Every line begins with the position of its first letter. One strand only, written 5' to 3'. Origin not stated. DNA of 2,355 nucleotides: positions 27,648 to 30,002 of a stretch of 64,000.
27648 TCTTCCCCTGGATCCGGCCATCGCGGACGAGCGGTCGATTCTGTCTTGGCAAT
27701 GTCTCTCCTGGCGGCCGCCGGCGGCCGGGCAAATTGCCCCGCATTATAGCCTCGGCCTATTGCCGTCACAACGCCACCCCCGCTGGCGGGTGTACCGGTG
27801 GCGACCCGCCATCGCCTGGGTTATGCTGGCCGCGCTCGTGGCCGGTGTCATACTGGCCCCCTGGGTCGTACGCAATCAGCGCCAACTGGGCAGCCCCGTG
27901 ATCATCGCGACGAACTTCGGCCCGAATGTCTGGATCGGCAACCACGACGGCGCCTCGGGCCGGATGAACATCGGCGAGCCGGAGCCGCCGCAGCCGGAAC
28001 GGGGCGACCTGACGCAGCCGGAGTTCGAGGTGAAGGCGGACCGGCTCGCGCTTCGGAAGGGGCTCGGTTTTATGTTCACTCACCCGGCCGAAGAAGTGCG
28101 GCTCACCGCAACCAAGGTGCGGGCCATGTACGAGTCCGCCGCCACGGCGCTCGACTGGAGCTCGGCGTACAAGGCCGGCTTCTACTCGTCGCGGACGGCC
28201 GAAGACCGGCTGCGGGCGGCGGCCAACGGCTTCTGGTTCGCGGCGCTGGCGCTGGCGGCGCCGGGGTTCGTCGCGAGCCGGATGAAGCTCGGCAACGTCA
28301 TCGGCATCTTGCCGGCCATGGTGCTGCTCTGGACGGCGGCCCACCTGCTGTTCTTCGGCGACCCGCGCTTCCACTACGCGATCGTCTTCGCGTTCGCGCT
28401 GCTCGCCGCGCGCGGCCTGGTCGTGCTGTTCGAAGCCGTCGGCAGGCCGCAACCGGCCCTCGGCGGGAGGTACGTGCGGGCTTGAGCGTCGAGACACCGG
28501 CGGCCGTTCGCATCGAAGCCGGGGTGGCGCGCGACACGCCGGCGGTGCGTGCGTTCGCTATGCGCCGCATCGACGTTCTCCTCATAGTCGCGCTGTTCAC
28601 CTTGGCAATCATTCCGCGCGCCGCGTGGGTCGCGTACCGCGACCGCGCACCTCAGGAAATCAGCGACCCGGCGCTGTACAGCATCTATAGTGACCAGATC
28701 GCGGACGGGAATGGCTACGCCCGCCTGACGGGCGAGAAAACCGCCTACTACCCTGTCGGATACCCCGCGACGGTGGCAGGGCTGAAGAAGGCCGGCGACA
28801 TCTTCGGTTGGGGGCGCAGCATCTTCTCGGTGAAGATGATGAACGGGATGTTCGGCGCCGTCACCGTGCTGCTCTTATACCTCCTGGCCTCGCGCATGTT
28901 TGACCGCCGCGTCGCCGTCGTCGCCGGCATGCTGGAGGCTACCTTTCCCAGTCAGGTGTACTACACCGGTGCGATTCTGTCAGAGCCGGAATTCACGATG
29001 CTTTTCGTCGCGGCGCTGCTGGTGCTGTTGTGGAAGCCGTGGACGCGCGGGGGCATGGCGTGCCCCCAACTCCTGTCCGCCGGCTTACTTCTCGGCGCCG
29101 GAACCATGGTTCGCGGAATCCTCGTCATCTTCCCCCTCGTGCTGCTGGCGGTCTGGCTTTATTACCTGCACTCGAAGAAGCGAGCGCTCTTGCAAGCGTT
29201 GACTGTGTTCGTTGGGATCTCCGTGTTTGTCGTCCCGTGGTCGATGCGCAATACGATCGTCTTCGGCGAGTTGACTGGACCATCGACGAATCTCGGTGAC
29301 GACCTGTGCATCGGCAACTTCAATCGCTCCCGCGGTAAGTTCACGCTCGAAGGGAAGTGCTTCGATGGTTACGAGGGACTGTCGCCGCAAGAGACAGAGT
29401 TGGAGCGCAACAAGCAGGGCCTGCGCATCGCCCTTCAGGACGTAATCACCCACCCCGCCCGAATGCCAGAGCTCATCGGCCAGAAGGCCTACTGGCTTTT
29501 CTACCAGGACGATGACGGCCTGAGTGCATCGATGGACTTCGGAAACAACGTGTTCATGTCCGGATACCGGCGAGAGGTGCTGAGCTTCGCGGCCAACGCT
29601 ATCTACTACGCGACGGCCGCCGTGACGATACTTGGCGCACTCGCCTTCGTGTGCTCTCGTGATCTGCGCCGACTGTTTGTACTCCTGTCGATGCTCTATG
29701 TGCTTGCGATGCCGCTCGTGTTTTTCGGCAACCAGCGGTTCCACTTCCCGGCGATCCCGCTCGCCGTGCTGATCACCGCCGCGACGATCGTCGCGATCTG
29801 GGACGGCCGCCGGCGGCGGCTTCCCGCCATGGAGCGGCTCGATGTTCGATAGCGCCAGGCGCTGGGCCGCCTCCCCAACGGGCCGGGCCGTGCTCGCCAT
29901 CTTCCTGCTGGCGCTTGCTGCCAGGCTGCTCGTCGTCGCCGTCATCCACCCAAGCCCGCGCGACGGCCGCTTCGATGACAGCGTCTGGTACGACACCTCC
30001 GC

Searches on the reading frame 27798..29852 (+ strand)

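Call 65: search_protein_families(library=pfam, proteins=[window:27798-29852:+], max_evalue=0.0001)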
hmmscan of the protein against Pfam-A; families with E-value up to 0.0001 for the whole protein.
window:27798-29852:+ (684 aa): 1 family
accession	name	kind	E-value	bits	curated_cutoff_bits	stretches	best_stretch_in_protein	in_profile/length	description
PF13231.12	PMT_2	-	2e-08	35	26.1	1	339-478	18-155/160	Dolichyl-phosphate-mannose-protein mannosyltransferase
